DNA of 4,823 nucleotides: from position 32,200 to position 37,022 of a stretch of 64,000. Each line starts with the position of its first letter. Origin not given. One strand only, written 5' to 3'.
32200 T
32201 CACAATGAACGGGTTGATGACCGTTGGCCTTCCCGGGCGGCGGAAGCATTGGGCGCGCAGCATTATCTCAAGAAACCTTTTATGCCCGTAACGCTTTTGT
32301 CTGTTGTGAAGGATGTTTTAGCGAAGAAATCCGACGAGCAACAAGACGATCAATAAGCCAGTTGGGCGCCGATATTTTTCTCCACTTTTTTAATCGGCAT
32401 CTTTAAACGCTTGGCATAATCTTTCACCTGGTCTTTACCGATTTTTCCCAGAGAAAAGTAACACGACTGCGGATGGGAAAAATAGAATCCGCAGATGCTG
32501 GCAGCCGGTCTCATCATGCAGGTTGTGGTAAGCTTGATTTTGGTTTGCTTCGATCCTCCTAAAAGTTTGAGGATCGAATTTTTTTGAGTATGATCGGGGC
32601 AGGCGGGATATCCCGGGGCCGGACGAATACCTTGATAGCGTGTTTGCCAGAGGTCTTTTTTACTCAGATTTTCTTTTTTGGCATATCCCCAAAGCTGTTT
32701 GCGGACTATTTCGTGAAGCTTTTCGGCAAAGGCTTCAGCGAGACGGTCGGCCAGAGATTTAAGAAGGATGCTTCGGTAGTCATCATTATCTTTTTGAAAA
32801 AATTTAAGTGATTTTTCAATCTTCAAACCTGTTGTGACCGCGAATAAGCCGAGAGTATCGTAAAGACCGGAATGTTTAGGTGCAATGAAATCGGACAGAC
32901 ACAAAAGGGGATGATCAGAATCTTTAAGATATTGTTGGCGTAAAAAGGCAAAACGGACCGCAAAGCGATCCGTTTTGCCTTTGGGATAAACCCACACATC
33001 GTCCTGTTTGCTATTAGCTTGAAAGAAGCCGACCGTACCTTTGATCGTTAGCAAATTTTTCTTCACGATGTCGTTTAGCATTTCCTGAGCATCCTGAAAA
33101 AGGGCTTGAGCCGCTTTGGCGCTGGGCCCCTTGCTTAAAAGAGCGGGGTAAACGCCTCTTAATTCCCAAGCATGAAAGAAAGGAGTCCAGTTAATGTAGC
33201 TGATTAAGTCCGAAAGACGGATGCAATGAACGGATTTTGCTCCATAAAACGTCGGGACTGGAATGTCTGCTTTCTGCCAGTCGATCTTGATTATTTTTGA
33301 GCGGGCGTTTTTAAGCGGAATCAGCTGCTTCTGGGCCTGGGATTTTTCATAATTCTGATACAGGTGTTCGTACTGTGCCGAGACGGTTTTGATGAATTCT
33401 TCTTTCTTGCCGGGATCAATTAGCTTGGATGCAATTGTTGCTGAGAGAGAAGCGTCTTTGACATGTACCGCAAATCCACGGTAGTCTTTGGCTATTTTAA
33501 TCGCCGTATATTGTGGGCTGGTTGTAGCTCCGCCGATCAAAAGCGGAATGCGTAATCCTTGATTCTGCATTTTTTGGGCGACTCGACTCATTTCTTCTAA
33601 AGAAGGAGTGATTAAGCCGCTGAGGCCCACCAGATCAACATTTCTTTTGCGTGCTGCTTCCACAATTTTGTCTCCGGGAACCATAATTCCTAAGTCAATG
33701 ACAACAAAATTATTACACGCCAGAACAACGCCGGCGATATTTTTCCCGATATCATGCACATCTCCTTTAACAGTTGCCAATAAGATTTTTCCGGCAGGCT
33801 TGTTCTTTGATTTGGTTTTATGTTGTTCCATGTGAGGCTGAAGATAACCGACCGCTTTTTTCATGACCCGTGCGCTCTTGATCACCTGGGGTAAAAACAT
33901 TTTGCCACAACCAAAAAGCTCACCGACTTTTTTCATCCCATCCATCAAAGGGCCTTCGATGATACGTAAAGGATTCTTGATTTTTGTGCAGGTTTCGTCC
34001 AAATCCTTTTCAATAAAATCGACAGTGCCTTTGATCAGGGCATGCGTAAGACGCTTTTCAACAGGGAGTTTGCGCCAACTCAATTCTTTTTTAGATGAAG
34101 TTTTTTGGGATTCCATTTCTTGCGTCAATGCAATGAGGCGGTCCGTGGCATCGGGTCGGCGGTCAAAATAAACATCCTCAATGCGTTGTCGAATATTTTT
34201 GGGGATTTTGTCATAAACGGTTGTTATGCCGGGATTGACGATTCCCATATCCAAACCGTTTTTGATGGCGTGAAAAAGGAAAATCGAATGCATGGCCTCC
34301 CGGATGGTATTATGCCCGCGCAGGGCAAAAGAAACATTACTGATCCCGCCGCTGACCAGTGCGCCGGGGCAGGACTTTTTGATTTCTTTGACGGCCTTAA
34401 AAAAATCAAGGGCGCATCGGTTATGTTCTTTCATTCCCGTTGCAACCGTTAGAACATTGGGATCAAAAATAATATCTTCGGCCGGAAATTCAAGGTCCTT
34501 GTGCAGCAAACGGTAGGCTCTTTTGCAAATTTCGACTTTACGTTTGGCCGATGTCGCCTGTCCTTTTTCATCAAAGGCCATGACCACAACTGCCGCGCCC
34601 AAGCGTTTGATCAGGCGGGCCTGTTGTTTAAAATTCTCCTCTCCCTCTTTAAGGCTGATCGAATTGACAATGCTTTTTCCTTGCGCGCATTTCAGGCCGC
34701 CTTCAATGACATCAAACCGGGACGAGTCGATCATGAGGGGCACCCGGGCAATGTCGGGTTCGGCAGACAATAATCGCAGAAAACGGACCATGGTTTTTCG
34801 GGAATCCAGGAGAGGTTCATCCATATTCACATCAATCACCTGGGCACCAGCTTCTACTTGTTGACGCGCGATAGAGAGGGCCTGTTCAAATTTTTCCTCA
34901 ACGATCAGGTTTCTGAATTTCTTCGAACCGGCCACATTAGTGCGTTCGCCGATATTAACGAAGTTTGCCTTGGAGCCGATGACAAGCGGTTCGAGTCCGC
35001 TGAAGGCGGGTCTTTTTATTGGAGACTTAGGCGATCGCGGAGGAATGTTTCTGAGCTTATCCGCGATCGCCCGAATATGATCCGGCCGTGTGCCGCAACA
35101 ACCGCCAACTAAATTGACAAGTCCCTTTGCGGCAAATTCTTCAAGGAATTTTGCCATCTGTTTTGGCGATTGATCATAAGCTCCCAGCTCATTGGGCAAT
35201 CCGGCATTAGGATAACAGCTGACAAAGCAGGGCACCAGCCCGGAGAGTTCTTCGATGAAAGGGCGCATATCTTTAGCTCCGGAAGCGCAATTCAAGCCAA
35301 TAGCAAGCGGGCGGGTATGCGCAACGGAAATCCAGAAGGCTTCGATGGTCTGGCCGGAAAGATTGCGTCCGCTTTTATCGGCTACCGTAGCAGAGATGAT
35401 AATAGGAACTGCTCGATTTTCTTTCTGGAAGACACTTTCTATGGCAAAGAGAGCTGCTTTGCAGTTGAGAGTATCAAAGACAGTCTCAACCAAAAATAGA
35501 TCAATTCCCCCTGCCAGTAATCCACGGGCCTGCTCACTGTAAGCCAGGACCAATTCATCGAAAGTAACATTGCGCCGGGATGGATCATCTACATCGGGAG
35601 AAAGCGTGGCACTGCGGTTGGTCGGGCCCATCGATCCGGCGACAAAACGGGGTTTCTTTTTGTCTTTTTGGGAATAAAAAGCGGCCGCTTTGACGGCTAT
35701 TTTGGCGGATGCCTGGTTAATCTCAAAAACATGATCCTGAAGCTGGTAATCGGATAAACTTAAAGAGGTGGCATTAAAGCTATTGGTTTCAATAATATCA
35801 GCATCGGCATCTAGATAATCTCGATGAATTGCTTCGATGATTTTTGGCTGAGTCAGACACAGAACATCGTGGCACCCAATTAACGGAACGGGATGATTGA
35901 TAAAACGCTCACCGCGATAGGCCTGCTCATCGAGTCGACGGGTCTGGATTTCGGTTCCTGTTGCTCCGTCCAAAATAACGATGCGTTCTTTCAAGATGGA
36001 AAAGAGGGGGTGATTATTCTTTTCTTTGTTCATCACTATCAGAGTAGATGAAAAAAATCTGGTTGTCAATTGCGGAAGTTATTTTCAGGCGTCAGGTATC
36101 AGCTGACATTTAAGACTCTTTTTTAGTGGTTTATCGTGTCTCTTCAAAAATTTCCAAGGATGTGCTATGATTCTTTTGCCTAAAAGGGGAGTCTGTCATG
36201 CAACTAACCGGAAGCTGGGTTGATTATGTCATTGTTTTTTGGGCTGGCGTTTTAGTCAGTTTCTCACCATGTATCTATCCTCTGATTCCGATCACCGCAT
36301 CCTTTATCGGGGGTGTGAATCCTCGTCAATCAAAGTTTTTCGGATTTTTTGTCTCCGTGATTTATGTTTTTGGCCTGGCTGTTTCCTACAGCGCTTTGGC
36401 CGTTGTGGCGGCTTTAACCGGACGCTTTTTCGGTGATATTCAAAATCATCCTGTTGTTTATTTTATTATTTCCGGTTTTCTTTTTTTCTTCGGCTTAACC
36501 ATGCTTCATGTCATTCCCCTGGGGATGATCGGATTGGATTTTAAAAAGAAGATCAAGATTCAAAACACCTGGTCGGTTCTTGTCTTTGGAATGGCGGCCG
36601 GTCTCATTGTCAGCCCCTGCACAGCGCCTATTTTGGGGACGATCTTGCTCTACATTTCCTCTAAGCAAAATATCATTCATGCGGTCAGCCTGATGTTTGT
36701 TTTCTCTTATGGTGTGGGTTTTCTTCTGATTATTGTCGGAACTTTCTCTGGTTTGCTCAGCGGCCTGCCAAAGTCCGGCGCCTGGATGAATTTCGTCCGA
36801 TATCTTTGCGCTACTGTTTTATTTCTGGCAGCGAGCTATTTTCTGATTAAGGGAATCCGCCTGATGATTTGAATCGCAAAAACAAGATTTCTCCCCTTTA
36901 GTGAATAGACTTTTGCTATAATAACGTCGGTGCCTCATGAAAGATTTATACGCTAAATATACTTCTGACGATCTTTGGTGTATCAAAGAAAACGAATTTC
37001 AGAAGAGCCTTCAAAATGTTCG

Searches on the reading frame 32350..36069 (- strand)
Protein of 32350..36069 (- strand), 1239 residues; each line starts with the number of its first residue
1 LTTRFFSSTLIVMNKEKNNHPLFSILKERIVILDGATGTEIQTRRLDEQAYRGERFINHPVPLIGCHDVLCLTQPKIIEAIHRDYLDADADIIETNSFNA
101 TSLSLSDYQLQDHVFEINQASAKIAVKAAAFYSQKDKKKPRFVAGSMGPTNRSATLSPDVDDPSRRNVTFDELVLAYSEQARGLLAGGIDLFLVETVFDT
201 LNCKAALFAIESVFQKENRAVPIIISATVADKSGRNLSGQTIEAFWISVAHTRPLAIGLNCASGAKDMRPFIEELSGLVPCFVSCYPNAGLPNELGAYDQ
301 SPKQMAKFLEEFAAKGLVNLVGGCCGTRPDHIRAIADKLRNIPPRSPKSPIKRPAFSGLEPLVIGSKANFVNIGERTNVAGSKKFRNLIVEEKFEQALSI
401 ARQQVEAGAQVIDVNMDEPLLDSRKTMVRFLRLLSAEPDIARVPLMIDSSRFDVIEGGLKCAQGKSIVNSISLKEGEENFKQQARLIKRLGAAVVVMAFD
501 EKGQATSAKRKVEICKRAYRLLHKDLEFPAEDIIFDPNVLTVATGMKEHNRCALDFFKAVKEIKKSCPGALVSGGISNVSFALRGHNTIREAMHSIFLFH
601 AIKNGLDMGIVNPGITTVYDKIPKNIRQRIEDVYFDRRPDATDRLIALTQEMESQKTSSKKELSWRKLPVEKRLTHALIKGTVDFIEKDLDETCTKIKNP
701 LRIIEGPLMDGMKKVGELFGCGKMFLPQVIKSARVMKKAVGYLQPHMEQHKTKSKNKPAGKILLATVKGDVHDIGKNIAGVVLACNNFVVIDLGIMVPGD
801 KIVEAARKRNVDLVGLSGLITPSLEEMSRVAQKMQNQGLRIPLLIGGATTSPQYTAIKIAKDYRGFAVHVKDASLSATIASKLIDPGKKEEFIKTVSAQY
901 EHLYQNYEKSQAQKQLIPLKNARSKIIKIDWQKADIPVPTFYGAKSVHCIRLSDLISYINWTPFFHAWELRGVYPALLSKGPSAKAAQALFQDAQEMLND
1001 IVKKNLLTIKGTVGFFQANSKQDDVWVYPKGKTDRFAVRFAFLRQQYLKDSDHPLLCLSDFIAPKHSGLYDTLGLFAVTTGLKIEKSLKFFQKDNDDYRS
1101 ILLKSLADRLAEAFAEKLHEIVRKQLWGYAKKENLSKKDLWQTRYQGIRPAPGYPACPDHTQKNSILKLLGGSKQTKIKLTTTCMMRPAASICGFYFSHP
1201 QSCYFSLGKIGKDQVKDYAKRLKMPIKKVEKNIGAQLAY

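Call 17: search_protein_families(library=pfam, proteins=[window:32350-36069:-], max_evalue=0.0001)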
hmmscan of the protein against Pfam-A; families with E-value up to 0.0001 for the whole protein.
window:32350-36069:- (1239 aa): 5 families
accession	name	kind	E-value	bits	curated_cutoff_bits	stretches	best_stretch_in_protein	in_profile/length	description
PF02965.22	Met_synt_B12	-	7.8e-113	376.9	25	1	952-1221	2-271/273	Vitamin B12 dependent methionine synthase, activation domain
PF02574.22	S-methyl_trans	-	5.3e-94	315.7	22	1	31-338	1-282/283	Homocysteine S-methyltransferase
PF00809.28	Pterin_bind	-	6.4e-57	193.4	25.5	1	374-612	1-244/244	Pterin binding enzyme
PF02607.22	B12-binding_2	-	1.7e-23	83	23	1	671-743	2-73/74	B12 binding domain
PF02310.24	B12-binding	-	9.9e-20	71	32.1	1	760-855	1-98/121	B12 binding domain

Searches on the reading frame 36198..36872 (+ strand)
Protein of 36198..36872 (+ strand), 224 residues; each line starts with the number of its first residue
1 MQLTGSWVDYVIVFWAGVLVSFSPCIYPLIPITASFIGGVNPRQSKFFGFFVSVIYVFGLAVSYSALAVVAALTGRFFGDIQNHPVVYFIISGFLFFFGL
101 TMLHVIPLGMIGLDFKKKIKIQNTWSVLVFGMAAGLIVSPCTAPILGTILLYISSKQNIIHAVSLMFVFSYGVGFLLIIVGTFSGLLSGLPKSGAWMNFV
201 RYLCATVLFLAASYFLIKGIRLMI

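Call 111: search_protein_families(library=pfam, proteins=[window:36198-36872:+], max_evalue=0.001)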
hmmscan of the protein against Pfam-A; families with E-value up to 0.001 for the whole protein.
window:36198-36872:+ (224 aa): 2 families
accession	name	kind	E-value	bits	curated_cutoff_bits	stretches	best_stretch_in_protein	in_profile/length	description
PF02683.22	DsbD_TM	-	3.7e-36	124.9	27.1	1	8-218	3-216/219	Cytochrome C biogenesis protein transmembrane domain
PF13386.12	DsbD_2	-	2.9e-10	40.8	24.9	1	13-204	2-193/199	Cytochrome C biogenesis protein transmembrane region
